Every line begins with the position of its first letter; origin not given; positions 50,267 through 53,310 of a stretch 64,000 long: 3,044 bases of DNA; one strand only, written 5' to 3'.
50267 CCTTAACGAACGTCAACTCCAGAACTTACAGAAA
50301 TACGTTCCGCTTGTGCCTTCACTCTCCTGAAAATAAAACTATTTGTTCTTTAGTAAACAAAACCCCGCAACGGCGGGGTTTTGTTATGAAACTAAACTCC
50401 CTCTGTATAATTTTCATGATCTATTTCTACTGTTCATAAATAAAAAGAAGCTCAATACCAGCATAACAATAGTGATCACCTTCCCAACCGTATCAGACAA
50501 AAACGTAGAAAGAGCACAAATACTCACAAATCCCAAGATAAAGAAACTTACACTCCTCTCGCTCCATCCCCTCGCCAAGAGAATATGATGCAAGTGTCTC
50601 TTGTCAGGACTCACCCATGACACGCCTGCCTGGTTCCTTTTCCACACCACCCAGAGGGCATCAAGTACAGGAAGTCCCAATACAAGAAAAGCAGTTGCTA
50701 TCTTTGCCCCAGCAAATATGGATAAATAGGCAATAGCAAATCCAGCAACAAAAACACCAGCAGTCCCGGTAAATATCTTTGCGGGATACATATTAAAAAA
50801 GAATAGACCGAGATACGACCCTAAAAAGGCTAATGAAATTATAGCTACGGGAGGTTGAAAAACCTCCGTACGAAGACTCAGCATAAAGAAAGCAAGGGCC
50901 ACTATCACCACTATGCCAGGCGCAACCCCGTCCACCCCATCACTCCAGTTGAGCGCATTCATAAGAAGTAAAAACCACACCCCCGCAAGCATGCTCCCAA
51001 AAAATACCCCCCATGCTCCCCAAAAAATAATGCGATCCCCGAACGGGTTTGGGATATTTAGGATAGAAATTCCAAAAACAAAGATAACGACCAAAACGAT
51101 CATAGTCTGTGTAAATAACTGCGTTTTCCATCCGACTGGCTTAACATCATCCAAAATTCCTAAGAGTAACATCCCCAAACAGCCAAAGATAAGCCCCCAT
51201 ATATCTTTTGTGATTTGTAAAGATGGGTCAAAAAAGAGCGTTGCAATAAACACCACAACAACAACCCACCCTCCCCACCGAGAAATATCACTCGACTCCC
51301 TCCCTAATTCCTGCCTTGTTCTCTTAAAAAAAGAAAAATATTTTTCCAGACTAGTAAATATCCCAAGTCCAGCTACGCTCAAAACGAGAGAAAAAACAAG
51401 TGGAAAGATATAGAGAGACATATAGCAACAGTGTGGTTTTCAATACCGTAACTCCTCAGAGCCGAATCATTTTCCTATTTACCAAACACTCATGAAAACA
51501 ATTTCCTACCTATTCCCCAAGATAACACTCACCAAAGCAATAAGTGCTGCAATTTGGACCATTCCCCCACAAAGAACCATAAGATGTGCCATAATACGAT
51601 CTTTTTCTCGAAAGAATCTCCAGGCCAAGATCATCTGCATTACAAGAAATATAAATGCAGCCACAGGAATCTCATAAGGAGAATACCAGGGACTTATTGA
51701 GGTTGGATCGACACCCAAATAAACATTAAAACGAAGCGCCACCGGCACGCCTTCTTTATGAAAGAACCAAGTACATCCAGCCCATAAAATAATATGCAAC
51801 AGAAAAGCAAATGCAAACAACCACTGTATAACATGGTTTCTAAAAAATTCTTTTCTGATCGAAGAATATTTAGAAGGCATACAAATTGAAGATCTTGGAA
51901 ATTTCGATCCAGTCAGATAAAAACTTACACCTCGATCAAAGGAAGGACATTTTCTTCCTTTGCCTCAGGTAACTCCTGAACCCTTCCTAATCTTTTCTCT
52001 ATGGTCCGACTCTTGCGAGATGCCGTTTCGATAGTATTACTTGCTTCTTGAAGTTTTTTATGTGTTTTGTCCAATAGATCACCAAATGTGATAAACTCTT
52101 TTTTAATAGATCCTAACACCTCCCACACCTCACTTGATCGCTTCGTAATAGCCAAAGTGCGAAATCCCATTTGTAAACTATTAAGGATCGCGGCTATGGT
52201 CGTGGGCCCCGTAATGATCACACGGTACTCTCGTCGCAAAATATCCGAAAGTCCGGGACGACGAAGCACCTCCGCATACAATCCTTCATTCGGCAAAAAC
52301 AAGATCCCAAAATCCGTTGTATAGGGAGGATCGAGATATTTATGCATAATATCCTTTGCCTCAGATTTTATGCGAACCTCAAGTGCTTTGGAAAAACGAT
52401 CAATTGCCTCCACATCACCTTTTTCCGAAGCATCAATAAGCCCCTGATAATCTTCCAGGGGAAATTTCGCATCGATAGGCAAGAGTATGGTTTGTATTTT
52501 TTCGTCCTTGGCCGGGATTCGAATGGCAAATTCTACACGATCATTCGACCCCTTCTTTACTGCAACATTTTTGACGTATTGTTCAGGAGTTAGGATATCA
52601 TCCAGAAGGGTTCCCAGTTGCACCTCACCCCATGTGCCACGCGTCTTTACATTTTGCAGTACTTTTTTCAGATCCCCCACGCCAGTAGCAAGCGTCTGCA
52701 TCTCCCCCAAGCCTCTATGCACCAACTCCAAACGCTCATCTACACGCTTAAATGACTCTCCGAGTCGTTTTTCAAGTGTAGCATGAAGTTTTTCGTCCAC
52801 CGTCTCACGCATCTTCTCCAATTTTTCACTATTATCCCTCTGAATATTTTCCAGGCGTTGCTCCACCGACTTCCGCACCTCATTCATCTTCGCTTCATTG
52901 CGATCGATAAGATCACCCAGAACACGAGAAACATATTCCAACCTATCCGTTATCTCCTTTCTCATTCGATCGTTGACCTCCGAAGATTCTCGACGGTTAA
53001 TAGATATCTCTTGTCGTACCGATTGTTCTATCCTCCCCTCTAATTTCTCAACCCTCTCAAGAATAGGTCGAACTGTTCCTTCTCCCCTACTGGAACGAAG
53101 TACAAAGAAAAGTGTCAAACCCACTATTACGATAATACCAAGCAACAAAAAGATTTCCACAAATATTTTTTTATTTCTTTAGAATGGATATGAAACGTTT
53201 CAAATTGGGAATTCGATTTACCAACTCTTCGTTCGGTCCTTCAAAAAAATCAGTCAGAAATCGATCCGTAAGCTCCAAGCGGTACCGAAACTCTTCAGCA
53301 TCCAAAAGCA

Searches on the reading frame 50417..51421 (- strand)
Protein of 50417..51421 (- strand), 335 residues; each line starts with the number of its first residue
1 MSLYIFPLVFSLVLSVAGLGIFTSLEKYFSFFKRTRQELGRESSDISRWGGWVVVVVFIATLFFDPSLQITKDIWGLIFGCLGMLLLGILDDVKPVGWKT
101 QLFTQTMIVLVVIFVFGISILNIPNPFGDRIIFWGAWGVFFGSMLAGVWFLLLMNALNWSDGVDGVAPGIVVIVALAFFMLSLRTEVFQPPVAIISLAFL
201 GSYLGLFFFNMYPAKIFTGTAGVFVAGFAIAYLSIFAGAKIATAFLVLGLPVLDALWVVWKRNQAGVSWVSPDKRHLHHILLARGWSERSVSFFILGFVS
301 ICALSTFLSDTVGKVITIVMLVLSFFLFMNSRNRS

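Call 80: search_protein_families(library=pfam, proteins=[window:50417-51421:-], max_evalue=0.00001)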
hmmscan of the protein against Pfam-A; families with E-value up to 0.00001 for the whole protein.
window:50417-51421:- (335 aa): 1 family
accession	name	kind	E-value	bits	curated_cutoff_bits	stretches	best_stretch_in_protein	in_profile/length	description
PF00953.26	Glycos_transf_4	-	2.6e-27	96.2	27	1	75-236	2-158/160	Glycosyl transferase family 4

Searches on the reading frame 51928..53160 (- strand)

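Call 80: search_protein_families(library=pfam, proteins=[window:51928-53160:-], max_evalue=0.00001)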
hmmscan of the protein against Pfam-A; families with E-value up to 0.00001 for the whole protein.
window:51928-53160:- (411 aa): 1 family
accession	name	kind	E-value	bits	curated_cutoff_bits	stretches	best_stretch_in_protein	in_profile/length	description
PF02646.22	RmuC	-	6.8e-72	242.5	26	1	112-403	1-290/291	RmuC family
